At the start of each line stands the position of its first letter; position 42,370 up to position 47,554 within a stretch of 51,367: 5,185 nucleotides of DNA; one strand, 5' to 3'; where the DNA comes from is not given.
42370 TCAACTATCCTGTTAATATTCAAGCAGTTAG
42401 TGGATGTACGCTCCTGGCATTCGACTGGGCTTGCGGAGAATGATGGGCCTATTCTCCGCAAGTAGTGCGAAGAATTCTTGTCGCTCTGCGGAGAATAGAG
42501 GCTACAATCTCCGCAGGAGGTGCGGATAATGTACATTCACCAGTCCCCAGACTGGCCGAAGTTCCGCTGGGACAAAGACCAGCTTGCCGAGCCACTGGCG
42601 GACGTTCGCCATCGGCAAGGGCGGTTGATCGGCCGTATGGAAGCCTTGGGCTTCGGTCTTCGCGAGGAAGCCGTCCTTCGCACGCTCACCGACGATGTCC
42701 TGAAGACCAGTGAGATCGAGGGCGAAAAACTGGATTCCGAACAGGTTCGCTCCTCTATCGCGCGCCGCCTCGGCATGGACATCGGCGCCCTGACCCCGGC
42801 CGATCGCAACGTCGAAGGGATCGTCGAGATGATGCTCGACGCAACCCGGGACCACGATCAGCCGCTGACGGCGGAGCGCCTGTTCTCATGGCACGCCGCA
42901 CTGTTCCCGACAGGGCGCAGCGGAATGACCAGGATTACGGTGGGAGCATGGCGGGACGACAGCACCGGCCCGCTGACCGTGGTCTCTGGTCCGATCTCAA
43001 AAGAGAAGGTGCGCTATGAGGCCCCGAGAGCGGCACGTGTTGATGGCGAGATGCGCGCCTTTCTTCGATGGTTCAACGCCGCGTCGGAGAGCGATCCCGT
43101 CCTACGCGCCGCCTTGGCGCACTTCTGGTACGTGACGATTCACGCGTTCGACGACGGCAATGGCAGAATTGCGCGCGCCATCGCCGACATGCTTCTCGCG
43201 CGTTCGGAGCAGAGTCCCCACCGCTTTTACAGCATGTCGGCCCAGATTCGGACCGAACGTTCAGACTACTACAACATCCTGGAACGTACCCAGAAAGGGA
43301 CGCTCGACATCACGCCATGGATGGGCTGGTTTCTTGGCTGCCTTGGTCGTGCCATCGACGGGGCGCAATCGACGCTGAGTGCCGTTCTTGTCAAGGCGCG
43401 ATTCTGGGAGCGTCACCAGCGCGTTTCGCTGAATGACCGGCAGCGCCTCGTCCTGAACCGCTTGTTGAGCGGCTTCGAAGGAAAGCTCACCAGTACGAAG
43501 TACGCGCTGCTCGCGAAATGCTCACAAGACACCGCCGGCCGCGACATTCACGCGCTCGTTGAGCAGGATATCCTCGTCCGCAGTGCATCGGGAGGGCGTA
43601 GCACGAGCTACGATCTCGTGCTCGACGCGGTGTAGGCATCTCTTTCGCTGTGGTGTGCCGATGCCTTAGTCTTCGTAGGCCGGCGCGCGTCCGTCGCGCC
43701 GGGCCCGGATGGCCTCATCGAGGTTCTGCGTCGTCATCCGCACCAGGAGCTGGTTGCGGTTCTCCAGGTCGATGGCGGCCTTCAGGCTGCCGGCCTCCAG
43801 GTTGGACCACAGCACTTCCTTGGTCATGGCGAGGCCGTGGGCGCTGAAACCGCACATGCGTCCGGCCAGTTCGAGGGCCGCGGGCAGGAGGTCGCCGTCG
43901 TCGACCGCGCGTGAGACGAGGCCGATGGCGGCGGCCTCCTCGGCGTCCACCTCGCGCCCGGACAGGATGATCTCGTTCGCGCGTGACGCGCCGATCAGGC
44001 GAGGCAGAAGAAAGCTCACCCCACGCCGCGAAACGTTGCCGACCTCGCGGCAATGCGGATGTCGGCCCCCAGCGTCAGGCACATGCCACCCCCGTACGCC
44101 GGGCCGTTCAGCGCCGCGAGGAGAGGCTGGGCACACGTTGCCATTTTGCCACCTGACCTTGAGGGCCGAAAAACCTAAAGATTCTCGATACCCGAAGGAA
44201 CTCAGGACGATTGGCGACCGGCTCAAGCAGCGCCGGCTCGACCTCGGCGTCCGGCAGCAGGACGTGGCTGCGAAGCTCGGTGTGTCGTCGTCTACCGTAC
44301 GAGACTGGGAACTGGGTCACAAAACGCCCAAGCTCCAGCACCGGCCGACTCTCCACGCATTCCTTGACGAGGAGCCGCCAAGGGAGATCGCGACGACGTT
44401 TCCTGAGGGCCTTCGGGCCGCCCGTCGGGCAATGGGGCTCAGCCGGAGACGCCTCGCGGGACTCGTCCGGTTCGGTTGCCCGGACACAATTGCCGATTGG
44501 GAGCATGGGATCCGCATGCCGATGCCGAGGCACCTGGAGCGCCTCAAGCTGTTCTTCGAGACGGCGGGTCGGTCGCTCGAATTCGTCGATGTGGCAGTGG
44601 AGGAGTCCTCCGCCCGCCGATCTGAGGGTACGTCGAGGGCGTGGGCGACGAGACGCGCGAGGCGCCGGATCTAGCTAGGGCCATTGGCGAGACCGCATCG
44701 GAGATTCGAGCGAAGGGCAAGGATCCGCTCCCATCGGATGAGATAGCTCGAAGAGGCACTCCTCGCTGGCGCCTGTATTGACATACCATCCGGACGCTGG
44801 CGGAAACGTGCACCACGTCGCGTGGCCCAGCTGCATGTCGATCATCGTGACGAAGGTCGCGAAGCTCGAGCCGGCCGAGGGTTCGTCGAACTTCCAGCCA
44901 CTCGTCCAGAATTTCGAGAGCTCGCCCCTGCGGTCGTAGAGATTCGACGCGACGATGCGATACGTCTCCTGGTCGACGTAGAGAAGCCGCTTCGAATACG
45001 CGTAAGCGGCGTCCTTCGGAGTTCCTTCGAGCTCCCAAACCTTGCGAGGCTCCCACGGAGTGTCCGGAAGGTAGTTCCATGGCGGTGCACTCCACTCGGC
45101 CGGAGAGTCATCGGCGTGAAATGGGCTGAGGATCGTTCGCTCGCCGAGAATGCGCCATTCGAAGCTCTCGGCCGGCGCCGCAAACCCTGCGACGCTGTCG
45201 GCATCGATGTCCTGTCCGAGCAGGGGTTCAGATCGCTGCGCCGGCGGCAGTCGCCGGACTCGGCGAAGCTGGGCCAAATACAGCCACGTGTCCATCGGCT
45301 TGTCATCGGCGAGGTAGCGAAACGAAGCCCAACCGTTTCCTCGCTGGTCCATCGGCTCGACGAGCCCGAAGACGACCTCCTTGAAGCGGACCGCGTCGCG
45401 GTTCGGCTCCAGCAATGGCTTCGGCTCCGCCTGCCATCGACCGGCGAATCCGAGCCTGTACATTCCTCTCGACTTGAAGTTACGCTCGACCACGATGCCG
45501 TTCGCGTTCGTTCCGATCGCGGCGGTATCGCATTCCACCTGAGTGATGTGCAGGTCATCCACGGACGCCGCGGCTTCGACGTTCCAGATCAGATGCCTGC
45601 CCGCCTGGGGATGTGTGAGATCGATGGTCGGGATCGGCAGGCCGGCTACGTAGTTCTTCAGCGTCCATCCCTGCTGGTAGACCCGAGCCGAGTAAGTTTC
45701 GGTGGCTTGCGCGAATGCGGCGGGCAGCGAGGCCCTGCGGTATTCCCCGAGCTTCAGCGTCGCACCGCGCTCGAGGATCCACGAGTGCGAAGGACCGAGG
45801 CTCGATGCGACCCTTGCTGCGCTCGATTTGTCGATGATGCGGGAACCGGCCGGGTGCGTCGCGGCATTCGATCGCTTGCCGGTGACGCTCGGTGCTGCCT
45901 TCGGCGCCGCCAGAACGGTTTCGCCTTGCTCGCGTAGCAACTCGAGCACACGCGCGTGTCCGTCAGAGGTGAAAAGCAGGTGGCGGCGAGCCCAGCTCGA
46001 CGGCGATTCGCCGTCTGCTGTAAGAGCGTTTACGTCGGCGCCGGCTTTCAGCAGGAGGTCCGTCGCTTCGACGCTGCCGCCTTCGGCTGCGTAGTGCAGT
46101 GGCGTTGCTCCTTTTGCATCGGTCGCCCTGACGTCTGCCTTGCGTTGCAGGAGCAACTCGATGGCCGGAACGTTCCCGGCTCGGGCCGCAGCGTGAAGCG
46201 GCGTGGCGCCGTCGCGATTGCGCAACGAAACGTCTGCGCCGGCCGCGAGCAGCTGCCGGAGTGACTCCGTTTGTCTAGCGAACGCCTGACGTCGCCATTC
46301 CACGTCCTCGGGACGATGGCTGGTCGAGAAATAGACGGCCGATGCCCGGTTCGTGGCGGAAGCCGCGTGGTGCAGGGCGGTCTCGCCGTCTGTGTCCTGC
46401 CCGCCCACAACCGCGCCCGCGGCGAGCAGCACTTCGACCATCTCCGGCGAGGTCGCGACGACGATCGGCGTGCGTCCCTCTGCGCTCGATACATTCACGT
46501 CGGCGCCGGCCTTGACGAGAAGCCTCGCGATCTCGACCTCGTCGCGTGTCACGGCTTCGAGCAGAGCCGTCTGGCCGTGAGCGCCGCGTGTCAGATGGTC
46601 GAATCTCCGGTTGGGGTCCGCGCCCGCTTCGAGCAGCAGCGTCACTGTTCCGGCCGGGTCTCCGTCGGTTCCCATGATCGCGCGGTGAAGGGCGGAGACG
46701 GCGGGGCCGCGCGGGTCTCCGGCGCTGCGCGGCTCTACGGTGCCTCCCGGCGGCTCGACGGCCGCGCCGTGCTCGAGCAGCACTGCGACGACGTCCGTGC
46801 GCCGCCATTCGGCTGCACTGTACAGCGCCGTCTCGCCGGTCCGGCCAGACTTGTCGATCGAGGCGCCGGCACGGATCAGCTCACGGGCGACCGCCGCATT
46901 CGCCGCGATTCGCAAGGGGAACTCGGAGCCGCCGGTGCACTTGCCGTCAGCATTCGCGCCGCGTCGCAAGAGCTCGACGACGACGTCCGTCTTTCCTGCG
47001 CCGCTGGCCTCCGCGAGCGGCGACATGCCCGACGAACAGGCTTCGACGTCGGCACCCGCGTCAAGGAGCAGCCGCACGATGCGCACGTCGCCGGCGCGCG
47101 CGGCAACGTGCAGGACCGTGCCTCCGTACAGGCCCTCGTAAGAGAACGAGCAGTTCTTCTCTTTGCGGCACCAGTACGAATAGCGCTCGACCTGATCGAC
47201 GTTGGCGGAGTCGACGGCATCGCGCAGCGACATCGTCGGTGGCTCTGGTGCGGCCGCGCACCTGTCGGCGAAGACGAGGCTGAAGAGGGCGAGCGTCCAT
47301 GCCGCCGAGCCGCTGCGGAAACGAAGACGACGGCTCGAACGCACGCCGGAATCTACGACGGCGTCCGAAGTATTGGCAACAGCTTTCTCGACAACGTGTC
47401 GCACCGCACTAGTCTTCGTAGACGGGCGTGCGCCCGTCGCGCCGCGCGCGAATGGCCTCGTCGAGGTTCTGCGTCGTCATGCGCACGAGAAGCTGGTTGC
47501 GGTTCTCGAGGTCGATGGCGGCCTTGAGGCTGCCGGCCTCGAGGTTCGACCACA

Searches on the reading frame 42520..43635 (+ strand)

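Call 18: search_protein_families(library=pfam, proteins=[window:42520-43635:+], max_evalue=0.00001)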
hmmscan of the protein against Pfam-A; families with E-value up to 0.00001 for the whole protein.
window:42520-43635:+ (371 aa): 2 families
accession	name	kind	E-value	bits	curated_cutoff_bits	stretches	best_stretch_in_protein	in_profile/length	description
PF13776.11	DUF4172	-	7.3e-36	122.8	25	1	5-86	1-82/82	Domain of unknown function (DUF4172)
PF02661.23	Fic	-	7.9e-17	62.3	24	1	115-226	1-93/93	Fic/DOC family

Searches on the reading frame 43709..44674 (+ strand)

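Call 18: search_protein_families(library=pfam, proteins=[window:43709-44674:+], max_evalue=0.00001)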
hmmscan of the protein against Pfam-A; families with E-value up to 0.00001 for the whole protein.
window:43709-44674:+ (321 aa): 2 families
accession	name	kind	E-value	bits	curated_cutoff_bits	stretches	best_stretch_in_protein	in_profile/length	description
PF01381.28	HTH_3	-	1.7e-13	50.8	23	1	172-209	1-38/55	Helix-turn-helix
PF13560.12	HTH_31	-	3.6e-10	40.4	27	1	168-209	2-44/64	Helix-turn-helix domain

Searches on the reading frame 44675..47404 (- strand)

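Call 18: search_protein_families(library=pfam, proteins=[window:44675-47404:-], max_evalue=0.00001)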
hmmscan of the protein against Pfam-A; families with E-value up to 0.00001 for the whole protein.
window:44675-47404:- (909 aa): 8 families
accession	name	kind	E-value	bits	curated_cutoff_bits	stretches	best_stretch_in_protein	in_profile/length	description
PF12796.13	Ank_2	-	7.1e-54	180.8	27.3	4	378-460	9-88/90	Ankyrin repeats (3 copies)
PF00023.36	Ank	-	1.1e-52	173.4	21.1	3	432-462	2-32/33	Ankyrin repeat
PF07044.18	DUF1329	-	2.1e-42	146.2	23.1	1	524-865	2-340/368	Protein of unknown function (DUF1329)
PF13637.12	Ank_4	-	4.7e-40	135.2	22.7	2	406-452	4-50/50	Ankyrin repeats (many copies)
PF13606.12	Ank_3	-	3.1e-37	122.2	22.3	0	398-426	1-29/30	Ankyrin repeat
PF13857.12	Ank_5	-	3e-35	120.3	27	2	418-468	1-52/56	Ankyrin repeats (many copies)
PF17131.11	LolA_like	-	3.1e-18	66.5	30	1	682-866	10-162/184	Outer membrane lipoprotein-sorting protein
PF24521.3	Ank_KRIT1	-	1.5e-07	31.7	80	0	400-493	19-107/149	KRIT1 ankyrin-repeats domain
